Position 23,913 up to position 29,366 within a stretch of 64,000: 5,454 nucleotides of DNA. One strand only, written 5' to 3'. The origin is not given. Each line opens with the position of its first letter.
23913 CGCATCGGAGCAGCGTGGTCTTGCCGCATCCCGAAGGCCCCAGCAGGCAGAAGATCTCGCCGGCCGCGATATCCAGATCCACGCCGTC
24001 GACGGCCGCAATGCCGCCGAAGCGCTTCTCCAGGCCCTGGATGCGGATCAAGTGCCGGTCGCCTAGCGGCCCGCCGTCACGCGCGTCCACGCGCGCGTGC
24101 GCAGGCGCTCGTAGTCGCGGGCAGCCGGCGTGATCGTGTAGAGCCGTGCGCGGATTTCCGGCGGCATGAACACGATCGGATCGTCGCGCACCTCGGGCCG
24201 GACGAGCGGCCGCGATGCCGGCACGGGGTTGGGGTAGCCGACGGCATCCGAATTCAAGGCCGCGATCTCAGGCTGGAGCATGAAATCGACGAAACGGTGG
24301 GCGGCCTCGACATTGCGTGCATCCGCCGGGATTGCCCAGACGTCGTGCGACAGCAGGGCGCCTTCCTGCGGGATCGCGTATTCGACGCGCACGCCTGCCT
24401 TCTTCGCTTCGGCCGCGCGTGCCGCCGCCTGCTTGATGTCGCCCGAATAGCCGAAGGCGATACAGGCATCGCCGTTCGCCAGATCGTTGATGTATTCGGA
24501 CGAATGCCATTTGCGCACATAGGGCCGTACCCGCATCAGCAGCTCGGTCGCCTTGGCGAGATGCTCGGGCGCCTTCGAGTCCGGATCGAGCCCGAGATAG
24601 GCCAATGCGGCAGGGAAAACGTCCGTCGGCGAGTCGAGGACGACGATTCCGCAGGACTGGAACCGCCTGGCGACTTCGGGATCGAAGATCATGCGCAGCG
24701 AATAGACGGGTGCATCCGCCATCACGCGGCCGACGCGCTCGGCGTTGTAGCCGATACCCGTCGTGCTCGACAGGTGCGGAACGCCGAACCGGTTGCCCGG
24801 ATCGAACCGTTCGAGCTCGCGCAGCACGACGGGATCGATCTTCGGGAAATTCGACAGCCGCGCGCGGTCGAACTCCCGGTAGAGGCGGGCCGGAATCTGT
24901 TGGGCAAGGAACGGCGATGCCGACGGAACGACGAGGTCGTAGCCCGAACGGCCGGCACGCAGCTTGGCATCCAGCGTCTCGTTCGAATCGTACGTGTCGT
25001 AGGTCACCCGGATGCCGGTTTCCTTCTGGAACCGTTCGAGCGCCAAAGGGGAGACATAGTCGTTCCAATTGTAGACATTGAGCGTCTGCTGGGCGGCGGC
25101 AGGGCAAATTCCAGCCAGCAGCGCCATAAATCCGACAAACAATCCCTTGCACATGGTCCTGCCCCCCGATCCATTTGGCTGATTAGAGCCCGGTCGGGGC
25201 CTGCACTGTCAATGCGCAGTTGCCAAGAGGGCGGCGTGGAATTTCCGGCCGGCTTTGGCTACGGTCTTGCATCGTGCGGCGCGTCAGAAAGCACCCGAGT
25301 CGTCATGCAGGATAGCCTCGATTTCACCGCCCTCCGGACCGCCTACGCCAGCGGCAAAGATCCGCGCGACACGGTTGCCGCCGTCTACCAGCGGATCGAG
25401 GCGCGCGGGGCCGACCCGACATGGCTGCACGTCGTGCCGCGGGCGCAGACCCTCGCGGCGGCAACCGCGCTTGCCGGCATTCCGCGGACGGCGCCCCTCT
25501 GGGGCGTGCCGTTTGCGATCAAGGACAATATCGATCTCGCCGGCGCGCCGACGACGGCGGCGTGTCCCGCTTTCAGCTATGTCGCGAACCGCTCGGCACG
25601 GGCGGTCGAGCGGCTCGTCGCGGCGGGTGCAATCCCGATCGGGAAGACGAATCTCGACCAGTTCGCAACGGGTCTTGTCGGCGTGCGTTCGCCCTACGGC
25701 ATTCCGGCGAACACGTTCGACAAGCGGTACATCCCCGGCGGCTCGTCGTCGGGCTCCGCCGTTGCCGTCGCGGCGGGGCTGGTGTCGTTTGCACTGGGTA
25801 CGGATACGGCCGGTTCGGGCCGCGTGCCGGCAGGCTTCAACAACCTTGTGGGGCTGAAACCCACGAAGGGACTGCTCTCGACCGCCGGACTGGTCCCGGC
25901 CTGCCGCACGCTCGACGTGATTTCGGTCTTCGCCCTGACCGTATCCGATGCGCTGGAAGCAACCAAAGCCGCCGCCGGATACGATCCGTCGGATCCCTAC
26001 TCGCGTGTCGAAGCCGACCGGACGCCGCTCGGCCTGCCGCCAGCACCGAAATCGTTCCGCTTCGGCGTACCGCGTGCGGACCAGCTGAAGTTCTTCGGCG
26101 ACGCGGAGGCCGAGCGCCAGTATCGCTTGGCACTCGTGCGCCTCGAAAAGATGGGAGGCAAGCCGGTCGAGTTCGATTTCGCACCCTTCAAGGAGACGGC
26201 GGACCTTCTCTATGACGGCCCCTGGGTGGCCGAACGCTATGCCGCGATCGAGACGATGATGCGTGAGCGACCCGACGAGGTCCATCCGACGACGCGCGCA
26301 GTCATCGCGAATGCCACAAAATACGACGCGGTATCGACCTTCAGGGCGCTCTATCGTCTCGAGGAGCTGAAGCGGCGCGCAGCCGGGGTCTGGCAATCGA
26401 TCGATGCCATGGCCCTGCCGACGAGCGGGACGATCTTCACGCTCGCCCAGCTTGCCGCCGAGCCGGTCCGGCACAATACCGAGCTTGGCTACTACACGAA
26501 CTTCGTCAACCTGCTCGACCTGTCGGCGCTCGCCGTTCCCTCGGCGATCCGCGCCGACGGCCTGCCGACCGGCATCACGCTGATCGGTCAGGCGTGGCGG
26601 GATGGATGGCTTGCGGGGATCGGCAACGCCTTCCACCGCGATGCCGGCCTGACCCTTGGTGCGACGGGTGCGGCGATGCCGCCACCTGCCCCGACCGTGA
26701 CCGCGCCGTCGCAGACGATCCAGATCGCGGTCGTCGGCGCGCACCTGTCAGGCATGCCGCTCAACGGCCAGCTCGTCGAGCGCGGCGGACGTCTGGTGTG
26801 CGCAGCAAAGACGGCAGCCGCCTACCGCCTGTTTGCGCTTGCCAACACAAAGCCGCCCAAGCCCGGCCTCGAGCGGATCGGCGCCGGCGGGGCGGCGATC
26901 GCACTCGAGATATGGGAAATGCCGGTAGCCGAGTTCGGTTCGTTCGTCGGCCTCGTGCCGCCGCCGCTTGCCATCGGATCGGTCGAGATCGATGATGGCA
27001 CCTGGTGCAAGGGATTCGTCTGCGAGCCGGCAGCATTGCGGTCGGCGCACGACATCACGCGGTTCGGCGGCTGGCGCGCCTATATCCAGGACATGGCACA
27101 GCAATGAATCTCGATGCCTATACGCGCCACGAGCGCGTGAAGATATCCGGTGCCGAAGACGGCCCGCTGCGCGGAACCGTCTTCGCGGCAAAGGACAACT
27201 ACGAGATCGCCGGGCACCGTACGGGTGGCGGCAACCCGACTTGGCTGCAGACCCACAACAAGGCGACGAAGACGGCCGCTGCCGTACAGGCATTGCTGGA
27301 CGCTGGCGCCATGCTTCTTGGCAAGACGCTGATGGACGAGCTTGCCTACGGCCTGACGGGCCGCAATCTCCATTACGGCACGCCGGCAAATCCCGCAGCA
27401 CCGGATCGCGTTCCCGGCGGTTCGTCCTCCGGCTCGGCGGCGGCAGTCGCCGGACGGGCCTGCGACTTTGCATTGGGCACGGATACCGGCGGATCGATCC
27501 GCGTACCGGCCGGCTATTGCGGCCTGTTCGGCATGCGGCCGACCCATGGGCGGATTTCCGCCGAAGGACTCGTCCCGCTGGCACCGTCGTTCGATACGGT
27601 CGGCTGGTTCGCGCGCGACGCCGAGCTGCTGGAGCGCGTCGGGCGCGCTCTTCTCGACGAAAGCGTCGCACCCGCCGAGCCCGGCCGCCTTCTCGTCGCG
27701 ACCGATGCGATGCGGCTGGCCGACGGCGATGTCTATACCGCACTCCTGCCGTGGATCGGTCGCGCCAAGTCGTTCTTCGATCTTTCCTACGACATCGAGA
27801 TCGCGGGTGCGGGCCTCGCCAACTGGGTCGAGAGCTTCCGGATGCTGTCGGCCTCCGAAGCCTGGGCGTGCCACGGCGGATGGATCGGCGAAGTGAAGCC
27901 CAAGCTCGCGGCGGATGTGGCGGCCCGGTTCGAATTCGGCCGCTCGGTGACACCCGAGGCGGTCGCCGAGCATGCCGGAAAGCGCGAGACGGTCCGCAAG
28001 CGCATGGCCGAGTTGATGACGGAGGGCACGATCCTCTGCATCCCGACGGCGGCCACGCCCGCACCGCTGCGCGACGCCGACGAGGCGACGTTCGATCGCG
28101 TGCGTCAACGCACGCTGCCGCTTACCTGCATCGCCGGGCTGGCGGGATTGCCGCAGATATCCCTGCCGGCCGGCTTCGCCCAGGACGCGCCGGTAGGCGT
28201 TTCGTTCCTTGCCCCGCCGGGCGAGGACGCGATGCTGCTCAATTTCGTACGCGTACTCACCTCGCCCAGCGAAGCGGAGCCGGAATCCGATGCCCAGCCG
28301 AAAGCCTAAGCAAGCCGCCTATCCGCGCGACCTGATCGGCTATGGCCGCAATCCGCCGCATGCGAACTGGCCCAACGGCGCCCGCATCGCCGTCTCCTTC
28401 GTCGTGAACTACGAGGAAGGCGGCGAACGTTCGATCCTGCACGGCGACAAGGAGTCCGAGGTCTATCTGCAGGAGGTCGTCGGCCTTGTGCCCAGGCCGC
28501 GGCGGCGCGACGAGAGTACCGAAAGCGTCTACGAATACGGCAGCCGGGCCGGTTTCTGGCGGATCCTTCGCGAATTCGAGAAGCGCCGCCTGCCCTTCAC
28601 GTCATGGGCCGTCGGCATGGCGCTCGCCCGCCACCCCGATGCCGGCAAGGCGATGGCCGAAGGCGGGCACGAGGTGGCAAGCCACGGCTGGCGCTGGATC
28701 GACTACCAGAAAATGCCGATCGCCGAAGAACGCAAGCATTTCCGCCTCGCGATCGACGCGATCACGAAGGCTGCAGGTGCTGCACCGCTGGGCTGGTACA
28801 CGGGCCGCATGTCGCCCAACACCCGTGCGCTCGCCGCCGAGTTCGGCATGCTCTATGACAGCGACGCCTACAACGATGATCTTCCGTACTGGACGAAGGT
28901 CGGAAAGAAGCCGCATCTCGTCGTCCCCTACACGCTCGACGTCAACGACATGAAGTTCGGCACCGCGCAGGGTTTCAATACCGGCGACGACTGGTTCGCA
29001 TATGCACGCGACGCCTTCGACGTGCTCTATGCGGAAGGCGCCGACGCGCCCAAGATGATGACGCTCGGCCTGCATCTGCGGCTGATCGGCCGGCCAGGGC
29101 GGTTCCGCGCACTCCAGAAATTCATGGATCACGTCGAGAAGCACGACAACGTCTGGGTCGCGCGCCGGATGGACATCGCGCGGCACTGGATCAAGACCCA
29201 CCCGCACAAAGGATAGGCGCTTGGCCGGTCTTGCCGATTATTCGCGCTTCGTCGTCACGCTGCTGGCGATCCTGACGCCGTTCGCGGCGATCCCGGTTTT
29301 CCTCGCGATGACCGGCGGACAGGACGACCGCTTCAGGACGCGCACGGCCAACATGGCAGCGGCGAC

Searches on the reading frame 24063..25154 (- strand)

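Call 56: search_protein_families(library=pfam, proteins=[window:24063-25154:-], max_evalue=0.0001)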
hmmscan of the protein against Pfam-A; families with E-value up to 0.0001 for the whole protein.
window:24063-25154:- (363 aa): 5 families
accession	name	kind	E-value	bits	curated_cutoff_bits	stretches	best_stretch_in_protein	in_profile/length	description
PF13416.11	SBP_bac_8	-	6.9e-25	88.8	27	1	39-328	3-277/279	Bacterial extracellular solute-binding protein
PF01547.30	SBP_bac_1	-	1.7e-12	48.4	26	1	214-297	214-305/307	Bacterial extracellular solute-binding protein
PF13343.11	SBP_bac_6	-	3.4e-11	43.5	24.6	1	81-313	19-220/245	Bacterial extracellular solute-binding protein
PF02030.20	Lipoprotein_8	-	1.2e-08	34.6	20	1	9-68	13-69/493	Hypothetical lipoprotein (MG045 family)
PF13531.11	SBP_bac_11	-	5.3e-07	30.1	25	0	196-299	120-219/227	Bacterial extracellular solute-binding protein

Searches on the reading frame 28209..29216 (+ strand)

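Call 56: search_protein_families(library=pfam, proteins=[window:28209-29216:+], max_evalue=0.0001)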
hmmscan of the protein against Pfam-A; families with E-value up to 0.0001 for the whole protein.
window:28209-29216:+ (335 aa): 1 family
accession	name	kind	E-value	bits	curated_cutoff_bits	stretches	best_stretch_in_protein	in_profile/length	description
PF01522.26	Polysacc_deac_1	-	6.6e-13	49.1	23.1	1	108-214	13-121/124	Polysaccharide deacetylase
